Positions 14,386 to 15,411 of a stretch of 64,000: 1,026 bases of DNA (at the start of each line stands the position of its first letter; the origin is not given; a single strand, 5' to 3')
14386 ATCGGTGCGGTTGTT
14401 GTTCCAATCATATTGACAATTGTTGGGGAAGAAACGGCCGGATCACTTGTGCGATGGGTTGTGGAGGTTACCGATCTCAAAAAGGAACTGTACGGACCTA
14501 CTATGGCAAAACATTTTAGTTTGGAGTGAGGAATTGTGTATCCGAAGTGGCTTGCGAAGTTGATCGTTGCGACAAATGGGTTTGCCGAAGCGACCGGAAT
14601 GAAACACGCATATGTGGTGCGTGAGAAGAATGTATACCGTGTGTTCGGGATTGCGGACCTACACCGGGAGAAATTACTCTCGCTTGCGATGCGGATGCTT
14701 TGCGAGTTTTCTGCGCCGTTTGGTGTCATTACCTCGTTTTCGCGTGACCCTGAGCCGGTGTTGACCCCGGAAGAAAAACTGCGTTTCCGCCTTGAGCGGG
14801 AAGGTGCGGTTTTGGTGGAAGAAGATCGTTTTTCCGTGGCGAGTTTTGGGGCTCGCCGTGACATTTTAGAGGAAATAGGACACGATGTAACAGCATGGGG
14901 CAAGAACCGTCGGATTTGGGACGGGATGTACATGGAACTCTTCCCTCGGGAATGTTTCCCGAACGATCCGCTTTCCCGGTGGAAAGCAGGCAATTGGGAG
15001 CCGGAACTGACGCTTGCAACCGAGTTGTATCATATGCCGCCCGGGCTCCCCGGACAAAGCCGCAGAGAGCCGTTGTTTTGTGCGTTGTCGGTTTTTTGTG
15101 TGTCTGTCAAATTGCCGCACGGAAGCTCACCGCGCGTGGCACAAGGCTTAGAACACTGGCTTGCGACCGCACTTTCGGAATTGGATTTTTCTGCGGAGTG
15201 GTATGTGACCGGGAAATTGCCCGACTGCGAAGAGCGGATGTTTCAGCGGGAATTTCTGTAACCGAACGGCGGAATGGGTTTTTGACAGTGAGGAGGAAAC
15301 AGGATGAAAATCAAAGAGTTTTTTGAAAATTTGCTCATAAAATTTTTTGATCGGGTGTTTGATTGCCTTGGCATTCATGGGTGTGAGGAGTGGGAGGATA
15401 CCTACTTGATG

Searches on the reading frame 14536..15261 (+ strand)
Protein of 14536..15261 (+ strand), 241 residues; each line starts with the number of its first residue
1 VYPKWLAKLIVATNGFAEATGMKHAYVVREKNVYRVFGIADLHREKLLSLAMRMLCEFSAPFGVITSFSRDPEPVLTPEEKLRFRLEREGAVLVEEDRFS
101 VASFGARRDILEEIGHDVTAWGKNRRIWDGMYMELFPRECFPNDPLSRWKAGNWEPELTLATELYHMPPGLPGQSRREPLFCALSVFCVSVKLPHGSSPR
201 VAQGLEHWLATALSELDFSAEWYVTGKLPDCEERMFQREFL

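Call 4: search_protein_families(library=pfam, proteins=[window:14536-15261:+], max_evalue=0.1)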
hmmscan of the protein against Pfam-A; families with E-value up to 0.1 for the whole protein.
window:14536-15261:+ (241 aa): 0 families

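Call 5: search_protein_families(library=ncbifam, proteins=[window:14536-15261:+], max_evalue=0.1)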
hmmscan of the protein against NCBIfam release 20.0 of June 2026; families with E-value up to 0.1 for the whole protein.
window:14536-15261:+ (241 aa): 0 families

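Call 14: search_protein_families(library=phrogs, proteins=[window:14536-15261:+], max_evalue=0.01)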
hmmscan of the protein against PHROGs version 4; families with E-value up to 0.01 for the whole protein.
window:14536-15261:+ (241 aa): 0 families

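Call 70: search_protein_families(library=padloc, proteins=[window:14536-15261:+], max_evalue=0.01)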
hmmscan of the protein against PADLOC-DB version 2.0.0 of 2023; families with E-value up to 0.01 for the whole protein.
window:14536-15261:+ (241 aa): 0 families

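Call 76: search_solved_structures(query=A5, max_evalue=5)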
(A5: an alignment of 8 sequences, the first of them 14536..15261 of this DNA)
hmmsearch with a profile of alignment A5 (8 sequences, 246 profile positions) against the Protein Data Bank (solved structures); distinct sequences matched with E-value up to 5: 0.

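Call 91: list_cluster_members(proteins=[P0003, P0056, P0125, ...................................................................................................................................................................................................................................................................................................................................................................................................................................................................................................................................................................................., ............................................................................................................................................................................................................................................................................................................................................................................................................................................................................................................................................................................, window:13456-14529:+, window:14536-15261:+, window:15304-15957:+])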
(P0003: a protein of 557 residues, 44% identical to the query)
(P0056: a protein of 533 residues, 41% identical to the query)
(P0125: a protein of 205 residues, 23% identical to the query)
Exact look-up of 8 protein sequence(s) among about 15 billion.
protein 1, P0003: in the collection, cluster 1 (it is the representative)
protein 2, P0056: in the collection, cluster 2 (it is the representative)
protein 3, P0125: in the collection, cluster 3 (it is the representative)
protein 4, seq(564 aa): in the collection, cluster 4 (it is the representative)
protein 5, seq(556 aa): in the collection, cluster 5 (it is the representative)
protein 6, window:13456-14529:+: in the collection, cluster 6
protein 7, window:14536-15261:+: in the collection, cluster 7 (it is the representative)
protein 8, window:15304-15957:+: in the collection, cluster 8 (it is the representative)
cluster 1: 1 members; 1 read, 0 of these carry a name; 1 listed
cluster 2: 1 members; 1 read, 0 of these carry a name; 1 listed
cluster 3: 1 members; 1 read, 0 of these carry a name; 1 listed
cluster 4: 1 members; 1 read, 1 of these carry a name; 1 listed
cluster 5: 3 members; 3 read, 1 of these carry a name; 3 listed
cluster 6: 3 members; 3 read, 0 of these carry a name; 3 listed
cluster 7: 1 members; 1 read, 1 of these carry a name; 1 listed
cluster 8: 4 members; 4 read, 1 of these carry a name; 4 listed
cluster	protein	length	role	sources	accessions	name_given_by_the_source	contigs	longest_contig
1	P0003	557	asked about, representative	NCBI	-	-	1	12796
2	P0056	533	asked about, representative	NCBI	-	-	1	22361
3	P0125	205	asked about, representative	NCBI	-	-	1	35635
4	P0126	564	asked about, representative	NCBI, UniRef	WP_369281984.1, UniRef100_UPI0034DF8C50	hypothetical protein [Oscillibacter sp. GMB15532] | hypothetical protein n=1 Tax=Oscillibacter sp. GMB15532 TaxID=3230022 RepID=UPI0034DF8C50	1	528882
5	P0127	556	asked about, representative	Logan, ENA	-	-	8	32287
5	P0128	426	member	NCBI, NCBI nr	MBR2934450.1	MAG: hypothetical protein IKB79_02590 [Oscillospiraceae bacterium] | hypothetical protein [Oscillospiraceae bacterium]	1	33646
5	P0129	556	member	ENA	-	-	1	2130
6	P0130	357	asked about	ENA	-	-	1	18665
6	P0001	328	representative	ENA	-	-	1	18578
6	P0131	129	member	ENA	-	-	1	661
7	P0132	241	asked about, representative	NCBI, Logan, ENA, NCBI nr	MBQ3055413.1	MAG: hypothetical protein IJC88_04840 [Oscillospiraceae bacterium] | hypothetical protein [Oscillospiraceae bacterium]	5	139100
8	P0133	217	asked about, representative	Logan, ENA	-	-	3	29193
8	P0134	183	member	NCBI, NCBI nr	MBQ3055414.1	MAG: hypothetical protein IJC88_04845 [Oscillospiraceae bacterium] | hypothetical protein [Oscillospiraceae bacterium]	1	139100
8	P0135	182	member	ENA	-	-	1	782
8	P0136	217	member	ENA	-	-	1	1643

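Call 93: find_encoding_contigs(protein=window:14536-15261:+, flank=3000, max_places=8)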
Protein window:14536-15261:+ (241 aa): 6 contigs read that carry it; 5 places shown.
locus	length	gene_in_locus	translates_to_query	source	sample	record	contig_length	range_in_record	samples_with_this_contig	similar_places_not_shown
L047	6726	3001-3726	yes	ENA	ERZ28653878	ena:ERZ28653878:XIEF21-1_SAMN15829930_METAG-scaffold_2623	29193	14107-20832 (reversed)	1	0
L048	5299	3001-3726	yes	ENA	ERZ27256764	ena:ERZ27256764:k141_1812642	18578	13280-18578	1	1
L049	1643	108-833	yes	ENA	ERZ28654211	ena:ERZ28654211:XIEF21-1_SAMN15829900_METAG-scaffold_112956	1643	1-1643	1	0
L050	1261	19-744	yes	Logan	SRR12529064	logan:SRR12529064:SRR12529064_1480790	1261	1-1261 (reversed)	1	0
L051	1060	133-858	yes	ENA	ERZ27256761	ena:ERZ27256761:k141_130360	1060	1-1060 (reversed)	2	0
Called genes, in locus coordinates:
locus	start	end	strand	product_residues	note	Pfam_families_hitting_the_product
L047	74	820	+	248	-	PF01695:IstB_IS21 (weak), PF24883:NPHP3_N (weak)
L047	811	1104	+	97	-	-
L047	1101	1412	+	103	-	PF03592:Terminase_2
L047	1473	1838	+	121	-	PF01337:Barstar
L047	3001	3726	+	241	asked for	-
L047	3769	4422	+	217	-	-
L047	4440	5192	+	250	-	-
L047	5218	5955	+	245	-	-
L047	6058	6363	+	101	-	-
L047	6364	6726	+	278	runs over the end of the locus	PF02588:YitT_membrane, PF10035:DUF2179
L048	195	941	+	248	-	PF01695:IstB_IS21 (weak), PF24883:NPHP3_N (weak)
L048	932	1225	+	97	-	-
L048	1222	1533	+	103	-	PF03592:Terminase_2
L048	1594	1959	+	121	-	PF01337:Barstar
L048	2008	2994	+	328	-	-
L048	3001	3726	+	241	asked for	-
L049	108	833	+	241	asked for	-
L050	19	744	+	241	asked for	-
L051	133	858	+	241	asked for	-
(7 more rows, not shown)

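Call 100: search_protein_families(library=ncbifam, proteins=[P0126], max_evalue=0.01)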
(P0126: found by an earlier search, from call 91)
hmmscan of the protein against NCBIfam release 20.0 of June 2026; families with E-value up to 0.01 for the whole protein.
P0126 (564 aa): 0 families
